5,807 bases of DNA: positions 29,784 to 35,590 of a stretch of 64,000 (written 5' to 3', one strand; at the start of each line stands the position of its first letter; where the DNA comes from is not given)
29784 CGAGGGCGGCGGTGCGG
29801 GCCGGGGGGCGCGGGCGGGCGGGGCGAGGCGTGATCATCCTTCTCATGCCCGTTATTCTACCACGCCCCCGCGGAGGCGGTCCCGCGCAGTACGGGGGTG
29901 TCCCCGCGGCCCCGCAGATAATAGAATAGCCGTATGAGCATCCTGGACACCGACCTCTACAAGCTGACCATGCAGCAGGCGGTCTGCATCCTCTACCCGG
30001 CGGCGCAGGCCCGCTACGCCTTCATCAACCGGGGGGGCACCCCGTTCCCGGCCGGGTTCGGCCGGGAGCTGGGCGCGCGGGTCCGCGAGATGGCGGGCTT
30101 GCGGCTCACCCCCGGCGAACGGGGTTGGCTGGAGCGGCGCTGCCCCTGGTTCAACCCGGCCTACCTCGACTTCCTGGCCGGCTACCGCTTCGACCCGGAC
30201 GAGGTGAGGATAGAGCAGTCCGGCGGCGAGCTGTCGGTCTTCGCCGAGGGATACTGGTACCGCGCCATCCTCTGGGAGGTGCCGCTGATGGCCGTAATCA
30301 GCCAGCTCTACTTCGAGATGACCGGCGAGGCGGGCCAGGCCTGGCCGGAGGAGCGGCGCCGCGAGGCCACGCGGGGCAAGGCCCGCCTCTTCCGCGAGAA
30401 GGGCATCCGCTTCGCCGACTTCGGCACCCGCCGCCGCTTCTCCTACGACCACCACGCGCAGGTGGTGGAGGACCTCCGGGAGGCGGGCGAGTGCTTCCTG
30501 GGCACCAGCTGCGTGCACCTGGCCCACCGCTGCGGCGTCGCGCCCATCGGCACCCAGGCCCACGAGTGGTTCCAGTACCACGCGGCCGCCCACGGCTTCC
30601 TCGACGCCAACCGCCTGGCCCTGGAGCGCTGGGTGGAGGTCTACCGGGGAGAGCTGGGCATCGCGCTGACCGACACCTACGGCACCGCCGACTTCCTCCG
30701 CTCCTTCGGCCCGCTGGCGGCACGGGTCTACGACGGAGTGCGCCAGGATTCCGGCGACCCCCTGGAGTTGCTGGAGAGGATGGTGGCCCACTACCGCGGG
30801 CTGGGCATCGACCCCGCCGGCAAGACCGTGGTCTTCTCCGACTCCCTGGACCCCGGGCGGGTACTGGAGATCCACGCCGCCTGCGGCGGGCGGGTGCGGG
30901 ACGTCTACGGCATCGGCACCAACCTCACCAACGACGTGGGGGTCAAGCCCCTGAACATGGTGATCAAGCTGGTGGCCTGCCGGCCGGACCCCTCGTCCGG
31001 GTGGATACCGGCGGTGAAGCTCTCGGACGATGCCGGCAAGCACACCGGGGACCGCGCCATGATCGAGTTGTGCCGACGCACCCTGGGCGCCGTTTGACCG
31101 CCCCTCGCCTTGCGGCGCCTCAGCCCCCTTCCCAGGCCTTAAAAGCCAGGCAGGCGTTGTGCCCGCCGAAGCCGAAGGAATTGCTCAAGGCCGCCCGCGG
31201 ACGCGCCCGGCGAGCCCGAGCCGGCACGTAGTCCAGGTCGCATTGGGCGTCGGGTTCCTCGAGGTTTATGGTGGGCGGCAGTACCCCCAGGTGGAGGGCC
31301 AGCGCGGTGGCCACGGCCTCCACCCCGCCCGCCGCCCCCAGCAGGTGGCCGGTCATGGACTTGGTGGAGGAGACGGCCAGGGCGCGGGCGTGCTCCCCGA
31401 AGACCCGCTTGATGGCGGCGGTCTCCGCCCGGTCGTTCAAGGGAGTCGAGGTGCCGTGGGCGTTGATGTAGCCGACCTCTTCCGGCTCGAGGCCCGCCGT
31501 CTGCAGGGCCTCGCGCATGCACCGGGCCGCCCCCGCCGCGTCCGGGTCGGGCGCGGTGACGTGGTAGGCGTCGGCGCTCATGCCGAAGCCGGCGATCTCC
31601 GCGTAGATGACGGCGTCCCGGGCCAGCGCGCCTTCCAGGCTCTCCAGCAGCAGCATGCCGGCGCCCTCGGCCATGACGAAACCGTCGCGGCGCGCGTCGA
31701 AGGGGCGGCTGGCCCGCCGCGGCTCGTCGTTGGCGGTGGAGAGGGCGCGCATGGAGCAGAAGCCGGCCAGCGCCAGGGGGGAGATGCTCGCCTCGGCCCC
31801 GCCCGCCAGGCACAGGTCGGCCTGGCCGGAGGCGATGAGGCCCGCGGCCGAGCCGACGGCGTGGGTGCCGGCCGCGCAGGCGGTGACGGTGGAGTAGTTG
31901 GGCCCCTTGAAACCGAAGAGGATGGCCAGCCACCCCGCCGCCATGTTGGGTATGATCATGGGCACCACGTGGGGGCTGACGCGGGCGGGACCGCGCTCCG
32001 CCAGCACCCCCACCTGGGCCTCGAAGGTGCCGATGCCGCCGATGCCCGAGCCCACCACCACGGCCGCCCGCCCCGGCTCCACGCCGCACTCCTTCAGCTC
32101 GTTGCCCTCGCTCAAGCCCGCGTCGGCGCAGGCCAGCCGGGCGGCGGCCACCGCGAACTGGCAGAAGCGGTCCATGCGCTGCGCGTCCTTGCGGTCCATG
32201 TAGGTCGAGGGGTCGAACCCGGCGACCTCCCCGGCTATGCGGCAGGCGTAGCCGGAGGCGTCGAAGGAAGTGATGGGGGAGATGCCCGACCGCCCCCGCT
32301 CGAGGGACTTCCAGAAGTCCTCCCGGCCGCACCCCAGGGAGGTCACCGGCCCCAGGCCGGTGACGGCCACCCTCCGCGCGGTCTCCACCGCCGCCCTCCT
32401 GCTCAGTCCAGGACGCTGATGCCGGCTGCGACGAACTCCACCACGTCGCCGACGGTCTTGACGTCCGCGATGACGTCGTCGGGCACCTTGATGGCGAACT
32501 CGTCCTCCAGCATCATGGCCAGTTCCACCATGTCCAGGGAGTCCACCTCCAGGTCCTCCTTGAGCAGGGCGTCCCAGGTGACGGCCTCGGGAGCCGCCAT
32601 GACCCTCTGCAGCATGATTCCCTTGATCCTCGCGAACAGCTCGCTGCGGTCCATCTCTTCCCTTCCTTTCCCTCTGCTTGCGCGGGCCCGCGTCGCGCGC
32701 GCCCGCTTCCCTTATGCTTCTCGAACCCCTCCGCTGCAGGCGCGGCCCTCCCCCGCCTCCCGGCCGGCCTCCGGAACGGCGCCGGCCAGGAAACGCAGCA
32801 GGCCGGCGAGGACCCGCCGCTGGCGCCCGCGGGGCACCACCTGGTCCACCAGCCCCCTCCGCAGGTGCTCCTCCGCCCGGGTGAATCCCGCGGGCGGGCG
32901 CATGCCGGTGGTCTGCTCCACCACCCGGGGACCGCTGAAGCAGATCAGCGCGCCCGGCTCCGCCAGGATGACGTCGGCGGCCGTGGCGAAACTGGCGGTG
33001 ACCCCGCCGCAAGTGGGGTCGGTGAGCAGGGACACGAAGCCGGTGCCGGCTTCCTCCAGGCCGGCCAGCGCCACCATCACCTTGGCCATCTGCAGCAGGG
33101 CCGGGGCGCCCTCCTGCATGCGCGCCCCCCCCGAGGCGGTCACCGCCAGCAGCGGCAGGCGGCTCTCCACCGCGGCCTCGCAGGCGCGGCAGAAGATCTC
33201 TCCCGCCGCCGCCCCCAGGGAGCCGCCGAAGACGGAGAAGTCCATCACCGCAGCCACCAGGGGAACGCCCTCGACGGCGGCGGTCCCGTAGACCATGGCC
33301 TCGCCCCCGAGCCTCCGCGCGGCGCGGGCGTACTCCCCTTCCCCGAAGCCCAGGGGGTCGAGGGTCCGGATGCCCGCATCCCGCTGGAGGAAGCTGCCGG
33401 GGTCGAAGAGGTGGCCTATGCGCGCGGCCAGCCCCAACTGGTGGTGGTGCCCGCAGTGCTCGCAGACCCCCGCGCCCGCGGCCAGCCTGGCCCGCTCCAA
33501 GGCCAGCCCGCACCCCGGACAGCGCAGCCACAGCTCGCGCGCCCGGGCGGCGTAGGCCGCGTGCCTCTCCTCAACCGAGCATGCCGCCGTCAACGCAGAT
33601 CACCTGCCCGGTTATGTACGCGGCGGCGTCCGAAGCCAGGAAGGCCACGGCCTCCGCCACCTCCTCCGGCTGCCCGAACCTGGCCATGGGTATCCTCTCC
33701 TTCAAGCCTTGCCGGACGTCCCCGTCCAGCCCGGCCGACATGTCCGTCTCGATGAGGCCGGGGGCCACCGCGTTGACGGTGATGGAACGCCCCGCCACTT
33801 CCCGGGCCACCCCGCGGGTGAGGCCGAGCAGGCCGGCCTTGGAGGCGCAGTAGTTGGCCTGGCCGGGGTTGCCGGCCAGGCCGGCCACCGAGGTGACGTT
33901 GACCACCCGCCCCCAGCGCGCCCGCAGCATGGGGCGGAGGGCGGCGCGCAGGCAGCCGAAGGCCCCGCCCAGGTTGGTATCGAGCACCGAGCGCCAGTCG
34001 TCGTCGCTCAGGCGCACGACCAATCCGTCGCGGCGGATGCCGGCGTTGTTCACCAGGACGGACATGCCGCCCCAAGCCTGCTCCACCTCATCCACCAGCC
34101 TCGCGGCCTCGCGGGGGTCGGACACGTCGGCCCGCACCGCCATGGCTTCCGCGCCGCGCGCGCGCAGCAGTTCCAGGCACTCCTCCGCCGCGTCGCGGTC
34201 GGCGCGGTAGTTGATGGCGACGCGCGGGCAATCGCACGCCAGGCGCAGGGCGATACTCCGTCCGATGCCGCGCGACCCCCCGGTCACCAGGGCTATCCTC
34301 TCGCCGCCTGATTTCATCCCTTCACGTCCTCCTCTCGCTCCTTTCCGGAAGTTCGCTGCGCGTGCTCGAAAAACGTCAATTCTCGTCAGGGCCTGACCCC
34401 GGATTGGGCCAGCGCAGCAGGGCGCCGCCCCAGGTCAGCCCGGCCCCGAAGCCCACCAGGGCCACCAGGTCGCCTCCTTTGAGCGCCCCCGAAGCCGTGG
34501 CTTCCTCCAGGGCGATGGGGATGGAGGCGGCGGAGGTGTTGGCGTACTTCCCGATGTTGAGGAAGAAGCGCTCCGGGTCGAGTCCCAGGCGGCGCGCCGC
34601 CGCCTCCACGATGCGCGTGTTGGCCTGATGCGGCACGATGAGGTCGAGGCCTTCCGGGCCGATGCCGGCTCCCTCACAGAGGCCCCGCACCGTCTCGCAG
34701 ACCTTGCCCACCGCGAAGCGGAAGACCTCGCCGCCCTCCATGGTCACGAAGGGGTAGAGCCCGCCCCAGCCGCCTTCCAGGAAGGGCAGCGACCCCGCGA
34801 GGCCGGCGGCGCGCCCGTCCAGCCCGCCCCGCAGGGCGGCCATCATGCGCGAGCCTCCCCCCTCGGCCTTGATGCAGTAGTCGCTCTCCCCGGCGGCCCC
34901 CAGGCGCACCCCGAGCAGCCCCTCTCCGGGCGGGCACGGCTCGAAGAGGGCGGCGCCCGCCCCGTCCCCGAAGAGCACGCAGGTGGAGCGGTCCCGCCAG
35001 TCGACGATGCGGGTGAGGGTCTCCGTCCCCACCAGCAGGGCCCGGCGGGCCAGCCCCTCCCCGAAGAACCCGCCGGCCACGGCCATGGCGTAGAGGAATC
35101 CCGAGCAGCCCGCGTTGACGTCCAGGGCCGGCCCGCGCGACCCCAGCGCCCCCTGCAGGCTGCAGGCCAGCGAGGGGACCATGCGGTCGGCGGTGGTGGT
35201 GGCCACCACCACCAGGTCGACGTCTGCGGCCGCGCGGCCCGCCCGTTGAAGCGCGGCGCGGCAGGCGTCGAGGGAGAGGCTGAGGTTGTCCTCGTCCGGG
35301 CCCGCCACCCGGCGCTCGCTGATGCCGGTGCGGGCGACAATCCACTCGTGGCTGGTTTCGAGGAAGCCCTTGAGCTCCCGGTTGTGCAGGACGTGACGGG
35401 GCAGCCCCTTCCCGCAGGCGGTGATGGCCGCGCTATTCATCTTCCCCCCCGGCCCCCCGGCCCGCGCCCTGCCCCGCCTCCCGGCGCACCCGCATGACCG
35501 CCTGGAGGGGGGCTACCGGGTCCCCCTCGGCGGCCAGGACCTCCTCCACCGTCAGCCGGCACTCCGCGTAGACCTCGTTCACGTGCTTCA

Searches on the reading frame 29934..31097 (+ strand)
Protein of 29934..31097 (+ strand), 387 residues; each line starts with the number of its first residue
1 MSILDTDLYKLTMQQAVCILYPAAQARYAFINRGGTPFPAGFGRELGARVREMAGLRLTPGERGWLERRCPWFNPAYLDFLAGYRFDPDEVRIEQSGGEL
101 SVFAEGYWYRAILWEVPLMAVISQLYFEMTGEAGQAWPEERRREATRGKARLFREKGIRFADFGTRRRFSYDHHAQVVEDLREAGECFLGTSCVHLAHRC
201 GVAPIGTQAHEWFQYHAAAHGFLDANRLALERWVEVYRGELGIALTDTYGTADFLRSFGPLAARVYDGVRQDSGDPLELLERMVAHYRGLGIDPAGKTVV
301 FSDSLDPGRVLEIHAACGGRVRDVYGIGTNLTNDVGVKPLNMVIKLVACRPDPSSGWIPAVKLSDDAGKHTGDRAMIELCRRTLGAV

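Call 8: search_protein_families(library=pfam, proteins=[window:29934-31097:+], max_evalue=0.01)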
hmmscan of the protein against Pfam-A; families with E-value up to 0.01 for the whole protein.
window:29934-31097:+ (387 aa): 2 families
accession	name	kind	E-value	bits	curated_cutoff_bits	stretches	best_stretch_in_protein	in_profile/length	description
PF04095.22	NAPRTase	-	2.3e-55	188.4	20.8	1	159-384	2-235/239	Nicotinate phosphoribosyltransferase (NAPRTase) family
PF17767.7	NAPRTase_N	-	1.7e-31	109.6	32.6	1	4-123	1-125/125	Nicotinate phosphoribosyltransferase (NAPRTase) N-terminal domain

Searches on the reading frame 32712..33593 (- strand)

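Call 8: search_protein_families(library=pfam, proteins=[window:32712-33593:-], max_evalue=0.01)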
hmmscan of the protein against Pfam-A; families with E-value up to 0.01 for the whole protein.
window:32712-33593:- (293 aa): 2 families
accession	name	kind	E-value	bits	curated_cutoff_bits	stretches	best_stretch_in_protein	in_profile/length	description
PF01039.27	Carboxyl_trans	-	2.6e-18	66.4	22.3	1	58-230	13-178/493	Carboxyl transferase domain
PF17848.7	Zn_ribbon_ACC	-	0.00047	20.7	24.5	1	22-47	1-26/26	Acetyl-CoA carboxylase zinc finger domain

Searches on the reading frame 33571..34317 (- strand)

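Call 8: search_protein_families(library=pfam, proteins=[window:33571-34317:-], max_evalue=0.01)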
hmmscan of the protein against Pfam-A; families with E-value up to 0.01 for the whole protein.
window:33571-34317:- (248 aa): 4 families
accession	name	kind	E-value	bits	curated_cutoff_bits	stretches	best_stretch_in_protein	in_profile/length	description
PF13561.12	adh_short_C2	-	3.2e-66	223.7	27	1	16-246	6-235/236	Enoyl-(Acyl carrier protein) reductase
PF00106.31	adh_short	-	2.4e-56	190.8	26.6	1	8-196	2-189/195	short chain dehydrogenase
PF08659.16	KR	-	4.8e-20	72.7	22.6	1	10-168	4-161/180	KR domain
PF23441.1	SDR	-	2.2e-05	24.4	27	1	154-246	161-255/258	SDR-like rossmann domain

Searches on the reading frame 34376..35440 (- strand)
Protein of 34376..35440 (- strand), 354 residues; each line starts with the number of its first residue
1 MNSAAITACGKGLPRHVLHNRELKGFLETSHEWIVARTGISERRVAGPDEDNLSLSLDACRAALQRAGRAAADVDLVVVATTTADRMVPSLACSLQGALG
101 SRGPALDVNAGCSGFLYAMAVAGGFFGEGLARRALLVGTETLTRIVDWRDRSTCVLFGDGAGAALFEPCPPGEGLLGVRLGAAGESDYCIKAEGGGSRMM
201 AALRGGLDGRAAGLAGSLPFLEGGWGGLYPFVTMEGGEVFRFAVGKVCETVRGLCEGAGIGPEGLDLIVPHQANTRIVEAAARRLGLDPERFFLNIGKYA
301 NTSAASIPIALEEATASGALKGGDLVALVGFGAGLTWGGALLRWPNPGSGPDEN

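Call 7: search_protein_families(library=pfam, proteins=[window:34376-35440:-], max_evalue=0.01)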
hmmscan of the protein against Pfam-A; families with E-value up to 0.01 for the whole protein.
window:34376-35440:- (354 aa): 2 families
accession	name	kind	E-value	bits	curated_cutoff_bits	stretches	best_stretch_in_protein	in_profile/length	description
PF08541.16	ACP_syn_III_C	-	7.7e-35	119.4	26.6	1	256-344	2-90/90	3-Oxoacyl-[acyl-carrier-protein (ACP)] synthase III C terminal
PF08545.16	ACP_syn_III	-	1.3e-25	89.5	24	1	106-184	1-80/80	3-Oxoacyl-[acyl-carrier-protein (ACP)] synthase III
